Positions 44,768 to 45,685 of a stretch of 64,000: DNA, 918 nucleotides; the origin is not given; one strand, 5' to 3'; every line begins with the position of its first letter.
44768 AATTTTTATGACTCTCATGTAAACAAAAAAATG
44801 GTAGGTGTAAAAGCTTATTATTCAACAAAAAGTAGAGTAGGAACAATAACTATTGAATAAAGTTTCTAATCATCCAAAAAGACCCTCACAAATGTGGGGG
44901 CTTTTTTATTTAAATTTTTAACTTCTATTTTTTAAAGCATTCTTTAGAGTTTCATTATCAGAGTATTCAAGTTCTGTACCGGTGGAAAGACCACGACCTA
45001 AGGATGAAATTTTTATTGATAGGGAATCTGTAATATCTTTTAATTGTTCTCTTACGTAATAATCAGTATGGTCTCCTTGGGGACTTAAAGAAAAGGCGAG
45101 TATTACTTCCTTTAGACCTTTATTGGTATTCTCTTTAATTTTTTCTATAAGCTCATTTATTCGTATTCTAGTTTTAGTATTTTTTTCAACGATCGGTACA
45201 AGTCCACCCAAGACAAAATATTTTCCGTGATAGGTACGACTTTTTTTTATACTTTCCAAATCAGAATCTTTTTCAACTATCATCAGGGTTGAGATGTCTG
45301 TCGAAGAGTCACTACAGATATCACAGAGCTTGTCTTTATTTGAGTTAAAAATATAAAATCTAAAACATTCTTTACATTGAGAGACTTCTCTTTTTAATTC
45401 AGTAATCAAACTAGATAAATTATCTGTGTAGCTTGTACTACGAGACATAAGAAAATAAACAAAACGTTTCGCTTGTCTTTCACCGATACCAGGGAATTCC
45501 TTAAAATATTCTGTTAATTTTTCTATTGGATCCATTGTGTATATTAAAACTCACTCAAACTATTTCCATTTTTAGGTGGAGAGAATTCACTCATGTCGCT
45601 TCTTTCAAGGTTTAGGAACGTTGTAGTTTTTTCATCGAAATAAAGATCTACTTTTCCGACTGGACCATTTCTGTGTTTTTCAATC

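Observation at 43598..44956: A 1.28-kb insertion (IS200-like tnpA plus cargo ORF) bracketed by a ~76-bp duplication of the recR 3' end and terminator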

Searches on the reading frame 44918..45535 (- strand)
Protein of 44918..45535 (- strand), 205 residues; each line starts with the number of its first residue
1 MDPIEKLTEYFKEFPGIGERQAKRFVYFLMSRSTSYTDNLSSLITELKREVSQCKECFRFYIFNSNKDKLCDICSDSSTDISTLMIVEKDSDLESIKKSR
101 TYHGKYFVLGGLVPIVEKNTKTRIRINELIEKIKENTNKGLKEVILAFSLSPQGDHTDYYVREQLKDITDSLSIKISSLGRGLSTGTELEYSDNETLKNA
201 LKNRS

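Call 5: search_protein_families(library=pfam, proteins=[window:44918-45535:-], max_evalue=0.01)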
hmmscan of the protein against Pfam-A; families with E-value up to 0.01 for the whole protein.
window:44918-45535:- (205 aa): 5 families
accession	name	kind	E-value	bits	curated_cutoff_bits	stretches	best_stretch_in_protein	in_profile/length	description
PF13662.12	Toprim_4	-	9.2e-11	42.3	25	1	82-166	1-75/85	Toprim domain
PF01751.28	Toprim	-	6.6e-09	36.3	23.1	1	83-177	1-94/96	Toprim domain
PF21176.3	RecR_HhH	-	4.9e-06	26.7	27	1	4-46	1-43/45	RecR, helix-hairpin-helix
PF21175.2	RecR_C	-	5.7e-06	26.1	22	1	182-204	1-23/24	RecR, C-terminal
PF18451.7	CdiA_C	-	0.0068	17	26.6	0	122-146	50-74/81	Contact-dependent growth inhibition CdiA C-terminal domain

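Call 10: find_encoding_contigs(protein=window:44918-45535:-, flank=6000, max_places=10)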
Protein window:44918-45535:- (205 aa): 1 contig read that carries it; 1 place shown.
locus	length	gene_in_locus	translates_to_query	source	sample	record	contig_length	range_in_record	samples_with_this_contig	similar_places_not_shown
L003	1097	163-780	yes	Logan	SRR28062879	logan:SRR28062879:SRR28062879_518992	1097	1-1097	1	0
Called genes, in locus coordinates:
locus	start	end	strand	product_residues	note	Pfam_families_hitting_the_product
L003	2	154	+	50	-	?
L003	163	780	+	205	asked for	PF21176:RecR_HhH (weak), PF01751:Toprim, PF13662:Toprim_4, PF21175:RecR_C (weak)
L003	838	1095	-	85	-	?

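Call 23: find_related_loci(query=window:44918-45535:-, collection=genome_contigs, flank=4000)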
Query window:44918-45535:- (205 aa) in genome_contigs; peptide patterns used: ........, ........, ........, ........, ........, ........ (x = any residue, [..] = any of these).
599 stretches matched a pattern (row limit reached: there are more); 139 encode a relative of the query (tblastn E <= 1e-3); the best 80 are kept; 80 distinct loci.
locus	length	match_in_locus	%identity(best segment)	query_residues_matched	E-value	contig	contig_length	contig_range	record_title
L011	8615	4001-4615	98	1-205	8e-133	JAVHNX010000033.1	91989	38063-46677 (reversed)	MAG: Candidatus Paceibacterota bacterium isolate WB02no17_34_18 NODE_40_length_91989_cov_11.312300, whole genome shotgun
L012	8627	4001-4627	80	1-205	6e-111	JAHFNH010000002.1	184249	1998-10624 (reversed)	MAG: Candidatus Nomurabacteria bacterium isolate nzgw476 NODE_34_length_184250_cov_5.996470, whole genome shotgun sequen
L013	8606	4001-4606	78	1-204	9e-107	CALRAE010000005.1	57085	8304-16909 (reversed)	MAG: Candidatus Nomurabacteria bacterium isolate MaH-04nov19-216 genome assembly, contig: MaH-04nov19-C1079, whole genom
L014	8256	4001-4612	77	1-204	6e-106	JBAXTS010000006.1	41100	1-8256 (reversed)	MAG: bacterium isolate ELA641 MAG641_6, whole genome shotgun sequence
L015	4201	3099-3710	76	1-204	2e-106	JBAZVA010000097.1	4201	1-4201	MAG: Candidatus Woesearchaeota archaeon isolate SO_2017_GW1_241 NODE_82445_length_4201_cov_0.868189_OW334_2017, whole ge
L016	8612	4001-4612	77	1-204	1e-105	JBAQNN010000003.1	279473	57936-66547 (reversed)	MAG: Minisyncoccia bacterium isolate MFD12002_ilm_asm_bin51 k127_62407, whole genome shotgun sequence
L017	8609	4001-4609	78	1-204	5e-105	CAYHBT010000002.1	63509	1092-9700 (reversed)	MAG TPA_asm: uncultured Candidatus Saccharibacteria bacterium isolate ERP119702_co2_98 genome assembly, contig: NODE_131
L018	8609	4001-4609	75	1-204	6e-104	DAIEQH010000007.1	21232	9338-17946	MAG TPA_asm: Candidatus Nomurabacteria bacterium isolate clean1184 NODE_7_length_21232_cov_7.287564, whole genome shotgu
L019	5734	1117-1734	76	1-204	9e-104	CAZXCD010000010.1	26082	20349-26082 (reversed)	MAG TPA_asm: uncultured Candidatus Saccharibacteria bacterium isolate SRP050083_co3_105 genome assembly, contig: NODE_12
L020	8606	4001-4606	78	1-204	8e-104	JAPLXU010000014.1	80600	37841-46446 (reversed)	MAG: Candidatus Nomurabacteria bacterium isolate LacPavin_0419_WC70L_MAG_39_11 LacPavin_0419_WC70L_scaffold_209559, whol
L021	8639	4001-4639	72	1-204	2e-103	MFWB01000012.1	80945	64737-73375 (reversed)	MAG: Candidatus Nomurabacteria bacterium RIFOXYB1_FULL_39_16 rifoxyb1_full_scaffold_440, whole genome shotgun sequence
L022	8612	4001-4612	75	1-204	1e-103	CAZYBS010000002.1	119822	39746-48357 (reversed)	MAG TPA_asm: uncultured Candidatus Saccharibacteria bacterium isolate SRP178908_co1_81 genome assembly, contig: NODE_57_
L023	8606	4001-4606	75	1-204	4e-103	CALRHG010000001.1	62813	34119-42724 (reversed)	MAG: Candidatus Nomurabacteria bacterium isolate MaH-09apr19-135 genome assembly, contig: MaH-09apr19-C833, whole genome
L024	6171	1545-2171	78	1-204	5e-103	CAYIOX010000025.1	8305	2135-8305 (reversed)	MAG TPA_asm: uncultured Candidatus Saccharibacteria bacterium isolate ERP119705_co3_374 genome assembly, contig: NODE_10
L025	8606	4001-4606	75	1-204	2e-102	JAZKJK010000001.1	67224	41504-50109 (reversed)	MAG: Patescibacteria group bacterium isolate ADI_DC_SW_02_SPN_11032020-bin106_1 DCSW02SPN_B106_1_000000000001, whole gen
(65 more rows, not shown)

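Call 59: find_homologous_proteins(query=window:44918-45535:-, max_evalue=1e-60)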
Query window:44918-45535:- (205 aa): 2504 proteins with E <= 1e-60 among 8000 candidates; the best 120 are listed.
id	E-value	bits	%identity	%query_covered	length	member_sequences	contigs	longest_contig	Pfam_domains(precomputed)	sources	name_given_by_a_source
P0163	6.1e-128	442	100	100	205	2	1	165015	PF13662.13,PF21176.4,PF01751.29,PF21175.3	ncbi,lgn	ncbi:MAG: toprim domain-containing protein [Minisyncoccia bacterium]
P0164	3.2e-120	417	94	100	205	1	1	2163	PF13662.13,PF21176.4,PF01751.29,PF21175.3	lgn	-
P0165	4.7e-114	397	88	100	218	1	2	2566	PF13662.13,PF21176.4,PF01751.29,PF21175.3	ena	-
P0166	5.7e-107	373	82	100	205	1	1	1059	PF13662.13,PF21176.4,PF01751.29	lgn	-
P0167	1.6e-106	372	82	100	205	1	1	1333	PF13662.13,PF21176.4,PF01751.29,PF21175.3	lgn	-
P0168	4.0e-103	361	80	100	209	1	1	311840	PF13662.13,PF21176.4,PF01751.29,PF21175.3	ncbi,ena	-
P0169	1.2e-102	359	79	100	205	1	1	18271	PF13662.13,PF21176.4,PF01751.29,PF21175.3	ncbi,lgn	-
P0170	3.3e-102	358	79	100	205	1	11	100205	PF13662.13,PF21176.4,PF01751.29,PF21175.3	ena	-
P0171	5.0e-100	351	78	100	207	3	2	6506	PF13662.13,PF21176.4,PF01751.29,PF21175.3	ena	-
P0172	8.0e-100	350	77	100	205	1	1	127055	PF13662.13,PF01751.29,PF21175.3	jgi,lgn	-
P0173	2.1e-99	349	75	100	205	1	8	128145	PF13662.13,PF01751.29,PF21175.3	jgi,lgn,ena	-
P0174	2.2e-99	349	78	100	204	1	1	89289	PF13662.13,PF21176.4,PF01751.29,PF21175.3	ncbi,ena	-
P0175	5.2e-99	348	78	100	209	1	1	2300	PF13662.13,PF21176.4,PF01751.29,PF21175.3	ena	-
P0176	6.4e-99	347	75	100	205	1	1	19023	PF13662.13,PF01751.29,PF21175.3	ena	-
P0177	7.1e-99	347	76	100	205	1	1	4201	PF13662.13,PF01751.29,PF21175.3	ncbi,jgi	ncbi:MAG: toprim domain-containing protein [Candidatus Woesearchaeota archaeon]|jgi:recombination pr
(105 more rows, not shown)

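Call 61: find_encoding_contigs(protein=P0164, flank=3000, max_places=3)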
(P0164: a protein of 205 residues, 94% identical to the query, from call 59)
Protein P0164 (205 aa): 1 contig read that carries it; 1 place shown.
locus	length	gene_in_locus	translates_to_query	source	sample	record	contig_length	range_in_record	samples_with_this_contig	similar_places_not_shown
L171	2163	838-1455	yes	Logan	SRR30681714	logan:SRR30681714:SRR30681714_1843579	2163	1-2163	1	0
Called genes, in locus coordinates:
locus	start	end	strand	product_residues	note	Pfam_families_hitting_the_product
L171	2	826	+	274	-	?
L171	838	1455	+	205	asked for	PF21176:RecR_HhH (weak), PF01751:Toprim, PF13662:Toprim_4, PF21175:RecR_C (weak)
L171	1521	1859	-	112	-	-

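Call 62: find_encoding_contigs(protein=P0165, flank=3000, max_places=3)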
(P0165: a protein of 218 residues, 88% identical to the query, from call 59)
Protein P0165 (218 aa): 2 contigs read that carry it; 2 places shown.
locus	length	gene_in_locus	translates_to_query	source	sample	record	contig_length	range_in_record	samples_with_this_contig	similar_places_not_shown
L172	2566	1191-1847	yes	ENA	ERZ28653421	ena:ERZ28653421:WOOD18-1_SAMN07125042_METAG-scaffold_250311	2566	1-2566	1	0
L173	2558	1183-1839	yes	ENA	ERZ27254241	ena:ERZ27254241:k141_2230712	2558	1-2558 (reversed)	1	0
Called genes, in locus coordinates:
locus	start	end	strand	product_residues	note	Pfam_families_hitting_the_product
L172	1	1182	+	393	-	?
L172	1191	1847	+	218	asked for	PF21176:RecR_HhH (weak), PF01751:Toprim, PF13662:Toprim_4, PF21175:RecR_C (faint)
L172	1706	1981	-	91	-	-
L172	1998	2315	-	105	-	PF00829:Ribosomal_L21p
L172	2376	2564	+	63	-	?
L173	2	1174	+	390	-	?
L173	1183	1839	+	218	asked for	PF21176:RecR_HhH (weak), PF01751:Toprim, PF13662:Toprim_4, PF21175:RecR_C (faint)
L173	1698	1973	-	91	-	-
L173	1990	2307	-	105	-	PF00829:Ribosomal_L21p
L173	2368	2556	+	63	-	?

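Call 89: find_encoding_contigs(protein=P0167, flank=2000, max_places=2)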
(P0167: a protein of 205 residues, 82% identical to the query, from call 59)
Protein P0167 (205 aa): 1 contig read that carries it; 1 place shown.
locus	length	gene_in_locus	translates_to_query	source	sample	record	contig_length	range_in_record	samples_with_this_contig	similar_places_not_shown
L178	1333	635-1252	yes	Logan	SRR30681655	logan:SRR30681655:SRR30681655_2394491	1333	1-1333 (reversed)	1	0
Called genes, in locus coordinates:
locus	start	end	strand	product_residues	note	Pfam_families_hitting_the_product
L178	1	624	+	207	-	?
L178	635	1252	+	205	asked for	PF21176:RecR_HhH (weak), PF01751:Toprim (weak), PF13662:Toprim_4, PF21175:RecR_C (faint)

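Call 90: find_encoding_contigs(protein=P0166, flank=2000, max_places=2)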
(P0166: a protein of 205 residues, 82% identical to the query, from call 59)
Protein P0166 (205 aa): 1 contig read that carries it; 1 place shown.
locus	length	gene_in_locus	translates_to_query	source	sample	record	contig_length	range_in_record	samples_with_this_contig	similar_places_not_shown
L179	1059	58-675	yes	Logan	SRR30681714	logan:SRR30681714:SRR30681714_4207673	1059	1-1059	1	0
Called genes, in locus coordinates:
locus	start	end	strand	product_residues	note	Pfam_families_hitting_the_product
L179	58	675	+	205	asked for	PF21176:RecR_HhH (weak), PF01751:Toprim (weak), PF13662:Toprim_4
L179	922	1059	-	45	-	?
